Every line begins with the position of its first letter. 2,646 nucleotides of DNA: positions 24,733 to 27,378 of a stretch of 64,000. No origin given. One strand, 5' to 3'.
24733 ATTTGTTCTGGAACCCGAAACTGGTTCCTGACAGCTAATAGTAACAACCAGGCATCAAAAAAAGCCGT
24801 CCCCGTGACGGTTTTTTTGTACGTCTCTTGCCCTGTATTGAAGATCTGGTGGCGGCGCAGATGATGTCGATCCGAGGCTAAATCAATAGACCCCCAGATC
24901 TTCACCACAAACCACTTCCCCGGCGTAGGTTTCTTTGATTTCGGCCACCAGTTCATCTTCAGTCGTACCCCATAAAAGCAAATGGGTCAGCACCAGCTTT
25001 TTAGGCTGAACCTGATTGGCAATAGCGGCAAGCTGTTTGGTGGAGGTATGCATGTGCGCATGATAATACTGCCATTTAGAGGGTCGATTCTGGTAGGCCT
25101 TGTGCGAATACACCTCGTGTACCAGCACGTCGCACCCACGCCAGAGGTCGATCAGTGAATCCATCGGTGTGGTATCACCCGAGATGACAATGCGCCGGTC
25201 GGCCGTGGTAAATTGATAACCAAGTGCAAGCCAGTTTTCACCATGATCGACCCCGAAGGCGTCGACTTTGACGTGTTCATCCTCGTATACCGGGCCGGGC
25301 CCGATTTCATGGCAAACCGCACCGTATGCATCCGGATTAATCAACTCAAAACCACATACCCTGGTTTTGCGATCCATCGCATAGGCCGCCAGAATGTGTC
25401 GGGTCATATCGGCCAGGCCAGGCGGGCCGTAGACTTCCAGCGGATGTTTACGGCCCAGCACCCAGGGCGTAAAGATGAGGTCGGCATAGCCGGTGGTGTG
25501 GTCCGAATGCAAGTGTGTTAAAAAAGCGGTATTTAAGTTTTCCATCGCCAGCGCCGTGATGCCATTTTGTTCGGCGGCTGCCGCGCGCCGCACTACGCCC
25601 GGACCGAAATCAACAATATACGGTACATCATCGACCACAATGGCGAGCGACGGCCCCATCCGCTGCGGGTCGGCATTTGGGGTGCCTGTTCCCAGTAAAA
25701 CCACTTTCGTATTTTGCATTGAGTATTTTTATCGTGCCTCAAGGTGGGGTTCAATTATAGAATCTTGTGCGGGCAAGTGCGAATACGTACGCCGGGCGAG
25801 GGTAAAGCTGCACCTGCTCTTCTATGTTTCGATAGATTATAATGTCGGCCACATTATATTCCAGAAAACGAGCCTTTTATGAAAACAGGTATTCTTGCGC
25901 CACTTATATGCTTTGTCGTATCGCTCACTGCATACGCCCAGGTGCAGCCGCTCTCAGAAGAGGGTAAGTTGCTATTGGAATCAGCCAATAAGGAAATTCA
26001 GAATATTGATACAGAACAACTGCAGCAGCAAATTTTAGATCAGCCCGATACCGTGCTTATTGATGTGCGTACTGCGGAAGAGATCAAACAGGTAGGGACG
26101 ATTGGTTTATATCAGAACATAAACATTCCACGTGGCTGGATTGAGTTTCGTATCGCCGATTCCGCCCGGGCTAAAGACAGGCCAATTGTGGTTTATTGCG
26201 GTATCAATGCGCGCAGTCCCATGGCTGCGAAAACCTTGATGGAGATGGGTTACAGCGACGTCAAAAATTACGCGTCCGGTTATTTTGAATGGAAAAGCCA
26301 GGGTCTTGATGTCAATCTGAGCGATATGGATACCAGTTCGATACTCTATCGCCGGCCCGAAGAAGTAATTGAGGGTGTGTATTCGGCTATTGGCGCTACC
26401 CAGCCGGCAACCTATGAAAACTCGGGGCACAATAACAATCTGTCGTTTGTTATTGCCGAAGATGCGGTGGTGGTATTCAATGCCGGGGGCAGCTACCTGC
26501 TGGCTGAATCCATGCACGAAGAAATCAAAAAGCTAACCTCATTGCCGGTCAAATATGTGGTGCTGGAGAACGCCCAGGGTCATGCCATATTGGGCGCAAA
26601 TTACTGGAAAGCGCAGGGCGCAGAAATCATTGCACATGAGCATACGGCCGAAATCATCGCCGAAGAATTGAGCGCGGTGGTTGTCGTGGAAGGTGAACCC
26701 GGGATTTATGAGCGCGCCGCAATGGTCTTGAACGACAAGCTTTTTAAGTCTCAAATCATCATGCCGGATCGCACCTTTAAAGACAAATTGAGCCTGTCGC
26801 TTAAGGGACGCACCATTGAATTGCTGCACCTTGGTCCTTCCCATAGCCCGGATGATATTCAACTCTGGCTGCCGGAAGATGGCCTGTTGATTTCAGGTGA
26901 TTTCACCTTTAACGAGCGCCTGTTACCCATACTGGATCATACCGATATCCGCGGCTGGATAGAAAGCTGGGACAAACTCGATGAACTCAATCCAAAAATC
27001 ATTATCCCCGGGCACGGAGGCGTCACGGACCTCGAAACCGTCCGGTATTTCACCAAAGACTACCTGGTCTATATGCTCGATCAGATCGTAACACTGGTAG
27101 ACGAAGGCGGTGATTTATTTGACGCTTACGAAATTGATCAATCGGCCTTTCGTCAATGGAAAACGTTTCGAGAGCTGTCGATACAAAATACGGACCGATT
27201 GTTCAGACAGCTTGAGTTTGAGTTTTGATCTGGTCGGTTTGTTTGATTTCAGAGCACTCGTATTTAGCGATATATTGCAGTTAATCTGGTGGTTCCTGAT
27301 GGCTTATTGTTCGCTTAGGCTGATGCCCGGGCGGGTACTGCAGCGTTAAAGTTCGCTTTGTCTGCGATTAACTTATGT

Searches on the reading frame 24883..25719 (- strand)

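Call 79: search_protein_families(library=ncbifam, proteins=[window:24883-25719:-], max_evalue=1e-20)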
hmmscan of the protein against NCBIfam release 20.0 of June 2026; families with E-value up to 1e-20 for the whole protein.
window:24883-25719:- (278 aa): 5 families
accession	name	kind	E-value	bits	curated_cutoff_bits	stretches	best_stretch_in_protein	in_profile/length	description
NF000806.0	PRK00055.2-4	equivalog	5.6e-38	130.7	363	1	5-275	3-271/280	ribonuclease Z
NF041257.1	GntH_guanitoxin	equivalog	5.4e-37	127.5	333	1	5-277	14-295/374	guanitoxin biosynthesis MBL fold metallo-hydrolase GntH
TIGR02651.1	RNase_Z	equivalog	6.3e-31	107.5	292.95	0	5-176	1-153/302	ribonuclease Z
NF000801.0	PRK00055.1-3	equivalog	3.6e-29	101.8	252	0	4-176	2-158/307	ribonuclease Z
NF000800.0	PRK00055.1-1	equivalog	4e-21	75.3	398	0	55-169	50-149/305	ribonuclease Z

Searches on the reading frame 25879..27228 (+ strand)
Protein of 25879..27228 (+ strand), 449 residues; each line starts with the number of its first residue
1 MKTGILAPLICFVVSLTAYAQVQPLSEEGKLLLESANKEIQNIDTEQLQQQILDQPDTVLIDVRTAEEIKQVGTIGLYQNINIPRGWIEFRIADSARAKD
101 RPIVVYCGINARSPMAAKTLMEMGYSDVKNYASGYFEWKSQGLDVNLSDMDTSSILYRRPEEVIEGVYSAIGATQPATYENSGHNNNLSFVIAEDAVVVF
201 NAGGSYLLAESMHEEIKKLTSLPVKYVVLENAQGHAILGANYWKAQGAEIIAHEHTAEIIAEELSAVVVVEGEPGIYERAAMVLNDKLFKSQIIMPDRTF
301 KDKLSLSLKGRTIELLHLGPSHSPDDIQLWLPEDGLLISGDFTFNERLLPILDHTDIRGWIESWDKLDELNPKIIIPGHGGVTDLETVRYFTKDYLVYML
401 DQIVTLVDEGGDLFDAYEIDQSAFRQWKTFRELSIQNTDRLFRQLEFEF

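Call 79: search_protein_families(library=ncbifam, proteins=[window:25879-27228:+], max_evalue=1e-20)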
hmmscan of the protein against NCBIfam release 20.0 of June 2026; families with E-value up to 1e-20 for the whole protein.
window:25879-27228:+ (449 aa): 2 families
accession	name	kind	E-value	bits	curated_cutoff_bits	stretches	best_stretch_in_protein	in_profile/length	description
TIGR04559.1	SoxH_rel_PQQ_2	hypoth_equivalog_domain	1.3e-45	156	280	1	161-448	5-283/283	quinoprotein relay system zinc metallohydrolase 2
TIGR04558.1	SoxH_rel_PQQ_1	hypoth_equivalog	4.7e-33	114.5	300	1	159-442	7-277/285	quinoprotein relay system zinc metallohydrolase 1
